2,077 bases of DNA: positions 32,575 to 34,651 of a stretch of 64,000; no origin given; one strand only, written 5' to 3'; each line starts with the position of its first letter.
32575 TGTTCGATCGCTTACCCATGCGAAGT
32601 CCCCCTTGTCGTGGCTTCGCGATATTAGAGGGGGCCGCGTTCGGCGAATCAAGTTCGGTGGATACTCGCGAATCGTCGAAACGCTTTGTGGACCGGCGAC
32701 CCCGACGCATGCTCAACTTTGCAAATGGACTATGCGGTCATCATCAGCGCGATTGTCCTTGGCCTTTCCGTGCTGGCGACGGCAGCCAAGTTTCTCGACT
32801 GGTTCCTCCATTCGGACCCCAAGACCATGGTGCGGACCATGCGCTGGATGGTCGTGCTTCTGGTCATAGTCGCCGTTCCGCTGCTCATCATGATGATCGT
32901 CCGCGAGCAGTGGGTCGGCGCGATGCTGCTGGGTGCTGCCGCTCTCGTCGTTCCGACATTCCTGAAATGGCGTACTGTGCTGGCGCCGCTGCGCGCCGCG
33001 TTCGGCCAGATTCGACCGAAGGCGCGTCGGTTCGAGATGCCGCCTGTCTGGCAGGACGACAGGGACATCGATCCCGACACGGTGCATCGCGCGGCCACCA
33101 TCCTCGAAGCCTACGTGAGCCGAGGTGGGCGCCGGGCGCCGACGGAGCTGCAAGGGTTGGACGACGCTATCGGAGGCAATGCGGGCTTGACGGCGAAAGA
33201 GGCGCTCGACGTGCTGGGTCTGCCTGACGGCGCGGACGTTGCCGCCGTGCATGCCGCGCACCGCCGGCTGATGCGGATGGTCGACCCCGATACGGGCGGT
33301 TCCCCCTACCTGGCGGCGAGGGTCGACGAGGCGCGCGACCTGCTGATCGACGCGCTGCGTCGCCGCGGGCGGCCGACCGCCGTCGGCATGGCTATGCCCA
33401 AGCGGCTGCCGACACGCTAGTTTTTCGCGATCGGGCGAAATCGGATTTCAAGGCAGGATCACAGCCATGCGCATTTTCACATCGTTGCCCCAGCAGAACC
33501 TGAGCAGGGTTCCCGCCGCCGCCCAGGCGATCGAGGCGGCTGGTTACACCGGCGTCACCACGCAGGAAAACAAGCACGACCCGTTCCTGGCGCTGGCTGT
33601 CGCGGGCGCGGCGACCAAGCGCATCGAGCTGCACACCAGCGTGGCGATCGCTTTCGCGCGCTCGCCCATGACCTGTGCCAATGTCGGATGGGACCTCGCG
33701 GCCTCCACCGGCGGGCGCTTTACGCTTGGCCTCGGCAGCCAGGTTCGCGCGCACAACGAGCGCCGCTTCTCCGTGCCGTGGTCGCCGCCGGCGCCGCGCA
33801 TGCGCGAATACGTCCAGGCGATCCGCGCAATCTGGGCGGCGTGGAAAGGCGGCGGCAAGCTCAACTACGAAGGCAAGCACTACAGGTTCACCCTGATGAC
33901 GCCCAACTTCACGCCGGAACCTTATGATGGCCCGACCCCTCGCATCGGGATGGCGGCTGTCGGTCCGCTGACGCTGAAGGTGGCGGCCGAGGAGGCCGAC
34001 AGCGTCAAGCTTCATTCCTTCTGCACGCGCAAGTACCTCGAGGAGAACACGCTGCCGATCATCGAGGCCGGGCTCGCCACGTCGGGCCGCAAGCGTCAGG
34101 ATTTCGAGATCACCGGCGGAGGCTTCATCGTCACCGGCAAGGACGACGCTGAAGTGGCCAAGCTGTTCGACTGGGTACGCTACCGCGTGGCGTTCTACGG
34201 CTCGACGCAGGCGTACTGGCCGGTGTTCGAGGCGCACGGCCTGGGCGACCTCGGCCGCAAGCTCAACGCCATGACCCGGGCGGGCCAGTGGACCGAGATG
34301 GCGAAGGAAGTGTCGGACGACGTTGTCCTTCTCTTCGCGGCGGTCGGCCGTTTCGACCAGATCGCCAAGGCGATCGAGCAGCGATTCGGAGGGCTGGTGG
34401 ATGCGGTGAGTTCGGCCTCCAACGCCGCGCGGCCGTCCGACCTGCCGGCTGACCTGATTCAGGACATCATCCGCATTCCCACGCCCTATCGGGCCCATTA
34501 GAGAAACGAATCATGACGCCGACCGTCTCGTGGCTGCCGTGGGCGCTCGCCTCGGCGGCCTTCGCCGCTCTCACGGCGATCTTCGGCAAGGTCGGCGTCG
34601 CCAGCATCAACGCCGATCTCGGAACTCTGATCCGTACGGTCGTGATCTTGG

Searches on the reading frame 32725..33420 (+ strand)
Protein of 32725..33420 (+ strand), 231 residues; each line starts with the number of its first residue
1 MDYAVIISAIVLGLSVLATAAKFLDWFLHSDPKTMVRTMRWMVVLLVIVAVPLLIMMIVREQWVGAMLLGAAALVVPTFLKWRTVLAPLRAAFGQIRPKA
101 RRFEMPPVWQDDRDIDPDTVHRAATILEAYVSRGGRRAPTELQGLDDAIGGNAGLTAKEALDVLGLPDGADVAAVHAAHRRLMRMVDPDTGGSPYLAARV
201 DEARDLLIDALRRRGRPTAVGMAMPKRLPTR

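Call 61: search_protein_families(library=pfam, proteins=[window:32725-33420:+], max_evalue=0.01)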
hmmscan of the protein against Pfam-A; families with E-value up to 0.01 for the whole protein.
window:32725-33420:+ (231 aa): 0 families

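Call 65: search_solved_structures(query=A4, max_evalue=1, show_alignments=1)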
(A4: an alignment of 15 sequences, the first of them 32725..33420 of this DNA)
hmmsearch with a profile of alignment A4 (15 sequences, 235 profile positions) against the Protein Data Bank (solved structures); distinct sequences matched with E-value up to 1: 65 (the best 60 are shown).
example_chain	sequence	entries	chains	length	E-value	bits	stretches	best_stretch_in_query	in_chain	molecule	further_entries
2guz_A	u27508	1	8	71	5.2e-13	52.1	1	155-209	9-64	Mitochondrial import inner membrane translocase subunit TIM14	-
5nro_B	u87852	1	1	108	9.9e-07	31.6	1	157-220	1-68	Chaperone protein DnaJ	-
1bqz_A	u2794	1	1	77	1.3e-06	31.2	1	160-220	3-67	DNAJ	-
2ys8_A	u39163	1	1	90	2.4e-06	30.3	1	158-215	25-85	Rab-related GTP-binding protein RabJ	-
1bq0_A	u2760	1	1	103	3.1e-06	30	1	160-220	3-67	DNAJ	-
1xbl_A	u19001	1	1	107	3.5e-06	29.8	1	160-220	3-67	DNAJ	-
9dyv_A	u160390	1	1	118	8.7e-06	28.5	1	159-226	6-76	Chaperone protein DnaJ 2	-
4j7z_A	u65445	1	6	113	1.2e-05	28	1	161-226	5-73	Chaperone protein DnaJ 2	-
6jmg_A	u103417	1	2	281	4.2e-05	26.3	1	159-216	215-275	DnaJ homolog subfamily C member 27-A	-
2och_A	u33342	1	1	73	5.7e-05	25.8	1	159-219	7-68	Hypothetical protein dnj-12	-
6psi_A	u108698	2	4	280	6.1e-05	25.7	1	160-225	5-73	Chaperone protein DnaJ 2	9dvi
2m6y_A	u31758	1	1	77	7.3e-05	25.5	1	152-216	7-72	DnaJ homolog subfamily A member 1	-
4j80_A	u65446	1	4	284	0.00012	24.8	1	160-220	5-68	Chaperone protein DnaJ 2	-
2lo1_A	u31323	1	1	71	0.00016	24.4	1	162-217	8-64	DnaJ homolog subfamily A member 1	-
2ctp_A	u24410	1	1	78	0.00019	24.1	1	160-216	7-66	DnaJ homolog subfamily B member 12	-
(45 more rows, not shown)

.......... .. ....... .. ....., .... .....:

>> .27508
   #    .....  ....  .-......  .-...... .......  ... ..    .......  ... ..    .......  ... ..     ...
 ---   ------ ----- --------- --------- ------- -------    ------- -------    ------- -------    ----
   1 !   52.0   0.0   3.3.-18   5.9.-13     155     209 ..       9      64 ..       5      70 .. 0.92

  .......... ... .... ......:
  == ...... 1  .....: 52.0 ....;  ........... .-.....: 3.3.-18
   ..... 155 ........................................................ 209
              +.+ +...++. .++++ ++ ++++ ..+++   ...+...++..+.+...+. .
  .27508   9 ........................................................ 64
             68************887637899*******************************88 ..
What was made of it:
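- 32725..33420 (+): g0: polytopic membrane protein (hydrophobic segments in the first 80 residues or so) with a C-terminal Tim14/Pam18-like J domain; the fifth conserved gene of the module. Profile against PDB: 2GUZ_A (Tim14), E 5e-13 (call 65).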

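Call 66: search_protein_families(library=pfam, alignment_id=A4, max_evalue=0.01)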
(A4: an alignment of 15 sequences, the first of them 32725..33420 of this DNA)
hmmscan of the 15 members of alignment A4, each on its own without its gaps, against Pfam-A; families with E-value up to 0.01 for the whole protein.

A. member 1, window:32725-33420:+ (231 aa): 0 families

B. families by the number of members that match (of 15 scanned): 2 families
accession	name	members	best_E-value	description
PF00226.36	DnaJ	13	2.5e-07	DnaJ domain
PF03656.18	Pam16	4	6.6e-06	Pam16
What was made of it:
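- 32725..33420 (+): 13 of 15 members match Pfam DnaJ (call 66).
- On J-domain co-chaperone (DnaJ/Tim14 type), for g0: The family profile matches Tim14 at E 5e-13, and 13 of 15 members match Pfam DnaJ (calls 65, 66).
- g0 J domain (calls 65, 66).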

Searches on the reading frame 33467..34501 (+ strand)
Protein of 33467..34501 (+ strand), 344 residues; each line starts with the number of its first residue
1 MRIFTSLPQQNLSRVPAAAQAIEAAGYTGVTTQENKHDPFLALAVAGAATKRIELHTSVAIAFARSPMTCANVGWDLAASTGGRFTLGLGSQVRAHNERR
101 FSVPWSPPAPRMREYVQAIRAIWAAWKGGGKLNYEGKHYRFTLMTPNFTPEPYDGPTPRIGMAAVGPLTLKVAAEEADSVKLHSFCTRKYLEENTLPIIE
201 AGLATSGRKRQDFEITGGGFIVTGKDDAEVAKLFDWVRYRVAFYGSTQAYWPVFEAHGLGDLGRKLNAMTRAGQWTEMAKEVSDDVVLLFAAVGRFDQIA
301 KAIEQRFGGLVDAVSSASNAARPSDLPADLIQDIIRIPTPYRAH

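Call 61: search_protein_families(library=pfam, proteins=[window:33467-34501:+], max_evalue=0.01)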
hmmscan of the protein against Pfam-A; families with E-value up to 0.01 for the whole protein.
window:33467-34501:+ (344 aa): 1 family
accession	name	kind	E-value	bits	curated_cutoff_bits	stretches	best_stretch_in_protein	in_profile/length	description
PF00296.26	Bac_luciferase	-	6.9e-56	190.3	27.9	1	8-309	18-310/314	Luciferase-like monooxygenase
